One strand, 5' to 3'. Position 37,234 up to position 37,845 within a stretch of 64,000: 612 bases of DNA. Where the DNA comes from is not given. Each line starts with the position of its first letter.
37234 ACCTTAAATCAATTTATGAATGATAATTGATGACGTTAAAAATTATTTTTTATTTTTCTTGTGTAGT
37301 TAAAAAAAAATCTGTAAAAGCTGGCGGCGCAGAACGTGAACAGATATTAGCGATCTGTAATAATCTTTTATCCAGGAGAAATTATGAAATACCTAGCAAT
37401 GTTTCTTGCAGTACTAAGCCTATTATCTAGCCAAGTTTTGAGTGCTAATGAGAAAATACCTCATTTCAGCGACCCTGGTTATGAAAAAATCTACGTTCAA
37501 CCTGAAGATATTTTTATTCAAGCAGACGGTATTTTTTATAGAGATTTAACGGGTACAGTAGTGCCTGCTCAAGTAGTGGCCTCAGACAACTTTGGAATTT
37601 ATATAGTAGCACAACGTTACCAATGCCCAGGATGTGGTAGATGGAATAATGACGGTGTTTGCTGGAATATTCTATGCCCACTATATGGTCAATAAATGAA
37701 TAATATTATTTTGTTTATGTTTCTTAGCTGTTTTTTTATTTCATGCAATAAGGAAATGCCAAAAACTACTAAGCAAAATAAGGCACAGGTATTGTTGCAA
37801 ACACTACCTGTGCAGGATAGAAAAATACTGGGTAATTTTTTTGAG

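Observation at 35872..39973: A tandemly duplicated two-gene secreted cassette fused to a pair of Mip-like genes may be an uncharacterised envelope module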

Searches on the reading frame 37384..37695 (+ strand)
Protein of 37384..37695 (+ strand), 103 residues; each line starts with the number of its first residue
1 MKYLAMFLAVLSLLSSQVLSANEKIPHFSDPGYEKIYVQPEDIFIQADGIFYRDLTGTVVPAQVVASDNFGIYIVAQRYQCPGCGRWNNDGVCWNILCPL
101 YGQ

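Call 5: search_protein_families(library=pfam, proteins=[window:37384-37695:+], max_evalue=1)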
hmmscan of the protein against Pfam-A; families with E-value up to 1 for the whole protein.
window:37384-37695:+ (103 aa): 0 families

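Call 6: search_protein_families(library=ncbifam, proteins=[window:37384-37695:+], max_evalue=1)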
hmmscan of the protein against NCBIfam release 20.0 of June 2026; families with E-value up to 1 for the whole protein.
window:37384-37695:+ (103 aa): 1 family
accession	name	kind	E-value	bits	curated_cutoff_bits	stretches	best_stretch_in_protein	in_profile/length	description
TIGR04410.1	Spiro_T2SS_lipo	equivalog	0.1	12.6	50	1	3-69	3-67/117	type II secretion system-associated lipoprotein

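Call 8: find_homologous_proteins(query=window:37384-37695:+, max_evalue=0.01)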
Query window:37384-37695:+ (103 aa): 2 proteins with E <= 0.01 among 4 candidates.
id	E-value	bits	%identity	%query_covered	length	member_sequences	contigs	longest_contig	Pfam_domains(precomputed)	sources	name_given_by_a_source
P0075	2.6e-59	216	94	95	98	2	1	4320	-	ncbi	-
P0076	6.8e-36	140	70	83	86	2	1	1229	-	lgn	-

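Call 11: find_encoding_contigs(protein=P0075, flank=10000, max_places=4)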
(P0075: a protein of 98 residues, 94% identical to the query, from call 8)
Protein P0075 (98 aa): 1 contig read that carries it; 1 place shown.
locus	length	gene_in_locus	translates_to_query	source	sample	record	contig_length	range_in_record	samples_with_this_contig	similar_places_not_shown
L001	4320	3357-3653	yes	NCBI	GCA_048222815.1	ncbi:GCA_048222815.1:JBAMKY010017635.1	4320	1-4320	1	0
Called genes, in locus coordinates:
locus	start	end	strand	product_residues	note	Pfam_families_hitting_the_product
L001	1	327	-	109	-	?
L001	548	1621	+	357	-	PF02812:ELFV_dehydrog_N, PF00208:ELFV_dehydrog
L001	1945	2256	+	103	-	-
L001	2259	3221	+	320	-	-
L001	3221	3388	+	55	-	-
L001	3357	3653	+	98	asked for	-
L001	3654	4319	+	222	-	?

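Call 29: search_protein_families(library=pfam, alignment_id=A4, max_evalue=0.1)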
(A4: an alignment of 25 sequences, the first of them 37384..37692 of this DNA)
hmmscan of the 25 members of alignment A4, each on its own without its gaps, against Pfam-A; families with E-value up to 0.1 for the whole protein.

A. member 1, window:37384-37692:+ (103 aa): 0 families

B. families by the number of members that match (of 25 scanned): 42 families (the first 25 are shown)
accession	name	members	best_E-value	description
PF00641.23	Zn_ribbon_RanBP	6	0.00011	Zn-finger in Ran binding protein and others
PF13240.11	Zn_Ribbon_1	4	0.00073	zinc-ribbon domain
PF16988.10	Vps36-NZF-N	3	0.003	Vacuolar protein sorting 36 NZF-N zinc-finger domain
PF18912.6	DZR_2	3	0.0036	Double zinc ribbon domain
PF12773.13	DZR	3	0.0072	Double zinc ribbon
PF13248.11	Zn_ribbon_3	3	0.0081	zinc-ribbon domain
PF04810.20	zf-Sec23_Sec24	3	0.0081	Sec23/Sec24 zinc finger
PF24463.1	DUF7577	3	0.011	Domain of unknown function (DUF7577)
PF10571.15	UPF0547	3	0.021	Uncharacterised protein family UPF0547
PF08274.17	Zn_Ribbon_YjdM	2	0.0013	PhnA Zinc-Ribbon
PF18073.7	Zn_ribbon_LapB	2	0.043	Rubredoxin metal binding domain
PF01907.25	Ribosomal_L37e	1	1.9e-05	Ribosomal protein L37e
PF14952.11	zf-tcix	1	4.4e-05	Putative treble-clef, zinc-finger, Zn-binding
PF07282.18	Cas12f1-like_TNB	1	4.4e-05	Cas12f1-like, TNB domain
PF11767.14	SET_assoc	1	0.0018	Histone lysine methyltransferase SET associated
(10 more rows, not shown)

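Call 31: find_homologous_proteins(query=A4, max_evalue=0.001)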
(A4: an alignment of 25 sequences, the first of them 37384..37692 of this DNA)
Query A4 (25 sequences) (103 aa, profile of the alignment): 34 proteins with E <= 0.001 among 583 candidates.
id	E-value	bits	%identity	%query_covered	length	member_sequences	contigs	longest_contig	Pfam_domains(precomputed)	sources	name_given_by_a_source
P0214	5.8e-23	99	25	56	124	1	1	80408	-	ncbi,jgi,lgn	-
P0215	1.2e-22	98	25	55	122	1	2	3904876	-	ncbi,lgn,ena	-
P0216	3.7e-20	90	24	99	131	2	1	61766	-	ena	-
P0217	2.8e-17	80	27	43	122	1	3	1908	-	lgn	-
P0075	8.5e-17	79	94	95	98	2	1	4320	-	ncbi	-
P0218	1.5e-16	78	27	65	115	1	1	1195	-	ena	-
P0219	3.0e-16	77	29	63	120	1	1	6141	-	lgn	-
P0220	8.7e-16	75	28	52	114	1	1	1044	-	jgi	-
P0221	9.0e-16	75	24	94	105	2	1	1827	-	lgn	-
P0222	1.5e-15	75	31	54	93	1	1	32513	-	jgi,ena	jgi:hypothetical protein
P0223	2.5e-15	74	30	78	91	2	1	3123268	-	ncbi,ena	-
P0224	3.3e-15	74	38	54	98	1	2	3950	-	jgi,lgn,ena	jgi:hypothetical protein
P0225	4.8e-15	73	39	17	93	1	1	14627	-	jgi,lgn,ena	jgi:hypothetical protein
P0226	7.2e-15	73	29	85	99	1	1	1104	-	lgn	-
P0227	1.3e-14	72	25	75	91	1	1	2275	-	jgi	jgi:hypothetical protein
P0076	1.3e-13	69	70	83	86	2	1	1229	-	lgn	-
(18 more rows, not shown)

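Call 38: predict_structure(alignment_id=A5)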
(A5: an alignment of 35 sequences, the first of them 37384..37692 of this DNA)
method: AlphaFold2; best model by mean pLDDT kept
length: 103 residues; sequences in the alignment: 35
mean_pLDDT: 76.4   pTM: 0.50
mean pLDDT of the five models: 76.4, 74.1, 73.8, 73.2, 73.0
residues with pLDDT >= 90: 14; 70-90: 53; 50-70: 35; < 50: 1
segments of 3 or more residues with pLDDT < 50: none
pLDDT, mean of each block of 10 residues (from residue 1): 66 57 61 77 91 88 87 78 77 81 81
secondary structure, 60 per line:
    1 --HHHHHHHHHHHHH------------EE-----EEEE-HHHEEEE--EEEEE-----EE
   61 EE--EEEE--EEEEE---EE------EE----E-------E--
elements in order: H3-15 E35-38 E43-46 E49-53 E59-62 E65-68 E71-75
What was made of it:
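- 37384..37695 (+): Small gene copy 2, 103 aa. Signal peptide, beta-hairpin-rich domain, then the knuckle C-x2-C-x8-C-x4-C. AF2 model has pLDDT 76.4 and six short strands (call 38).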

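Call 45: fold_search(model_id=the predicted structure, library=pdb)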
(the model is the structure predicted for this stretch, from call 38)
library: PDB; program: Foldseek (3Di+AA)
matches with E <= 10: 139; with E <= 0.001: 0
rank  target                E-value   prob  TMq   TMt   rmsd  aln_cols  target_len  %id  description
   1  4np4_A                1.3e+00  0.05  0.16  0.08  11.8        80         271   20  Clostridium difficile toxin B CROP domain in complex with FAB domains of neutralizing antibody bezlotoxumab (released 2014-05-21)
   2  3ne5_B                1.6e+00  0.16  0.25  0.10   4.6        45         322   16  Crystal structure of the CusBA heavy-metal efflux complex from Escherichia coli (released 2011-03-02)
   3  8on5_B                2.1e+00  0.05  0.21  0.13  15.2       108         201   12  Structure of the tail fibre from an extracellular contractile injection system from Photorhabdus bacteria (released 2024-04-10)
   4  7zyv_D                2.1e+00  0.03  0.14  0.10  12.1        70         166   14  Cryo-EM structure of catalytically active Spinacia oleracea cytochrome b6f in complex with endogenous plastoquinones a (released 2023-01-25)
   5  8x2h                  2.2e+00  0.04  0.16  0.02  11.5        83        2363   17  Cryo-EM structure of the TcsL at pH 5.0 in its closed conformation (released 2023-12-13)
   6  5a4g_MODEL_1_A        2.5e+00  0.12  0.28  0.19   5.1        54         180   13  NMR structure of a 180 residue construct encompassing the N-terminal metal-binding site and the membrane proxi (released 2016-05-18)
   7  3hia_A                2.5e+00  0.06  0.19  0.26   9.5        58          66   19  Crystal structure of the choline binding domain of Spr1274 in Streptococcus pneumoniae (released 2009-08-04)
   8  2f6e                  2.9e+00  0.06  0.22  0.19   7.7        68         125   13  Clostridium difficile Toxin A C-terminal fragment 1 (TcdA-f1) (released 2005-12-20)
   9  3hia_B                2.9e+00  0.06  0.20  0.24   9.5        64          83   20  Crystal structure of the choline binding domain of Spr1274 in Streptococcus pneumoniae (released 2009-08-04)
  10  7qrm_D                2.9e+00  0.02  0.14  0.10  12.1        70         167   17  Cryo-EM structure of catalytically active Spinacia oleracea cytochrome b6f in complex with endogenous plastoquinones a (released 2023-01-25)
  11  4nbz_C                3.1e+00  0.02  0.11  0.09  11.2        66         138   15  Crystal Structure of TcdA-A1 Bound to A26.8 VHH (released 2013-12-11)
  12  2ixv_A                3.3e+00  0.09  0.17  0.06   8.0        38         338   13  Crystal structure of the modular Cpl-1 endolysin complexed with a peptidoglycan analogue (E94Q mutant) (released 2007-07-03)
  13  4aay_B                3.3e+00  0.01  0.13  0.12  12.1        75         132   19  Crystal Structure of the arsenite oxidase protein complex from Rhizobium species strain NT-26 (released 2012-12-12)
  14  8rqk_K                3.5e+00  0.08  0.23  0.24  11.1        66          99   12  Structure of the complete Vaccinia DNA-dependent RNA polymerase complex at 2.65A resolution (released 2025-01-29)
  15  4gs5                  3.5e+00  0.07  0.23  0.09   6.4        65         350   12  The crystal structure of acyl-CoA synthetase (AMP-forming)/AMP-acid ligase II-like protein from Dyadobacter fermentans D (released 2012-09-12)
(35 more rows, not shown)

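Call 64: search_protein_families(library=phrogs, proteins=[window:37384-37692:+], max_evalue=0.01)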
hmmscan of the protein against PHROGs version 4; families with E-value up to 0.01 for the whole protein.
window:37384-37692:+ (103 aa): 1 family
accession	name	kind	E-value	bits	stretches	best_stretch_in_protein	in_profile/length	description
phrog_14303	-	unknown function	0.0015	20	1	79-99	23-47/50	-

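Call 70: find_encoding_contigs(protein=P0076, flank=3000, max_places=4)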
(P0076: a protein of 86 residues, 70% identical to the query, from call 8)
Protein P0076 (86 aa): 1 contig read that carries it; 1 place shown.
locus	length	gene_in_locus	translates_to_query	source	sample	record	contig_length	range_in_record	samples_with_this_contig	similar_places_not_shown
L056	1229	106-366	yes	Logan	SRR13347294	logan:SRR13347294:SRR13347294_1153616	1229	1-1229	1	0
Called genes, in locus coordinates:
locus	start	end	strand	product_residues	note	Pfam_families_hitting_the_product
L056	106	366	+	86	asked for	-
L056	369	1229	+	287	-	?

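Call 87: search_protein_families(library=padloc, proteins=[window:37384-37692:+], max_evalue=0.01)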
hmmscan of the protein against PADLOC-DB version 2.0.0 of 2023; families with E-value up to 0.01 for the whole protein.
window:37384-37692:+ (103 aa): 0 families
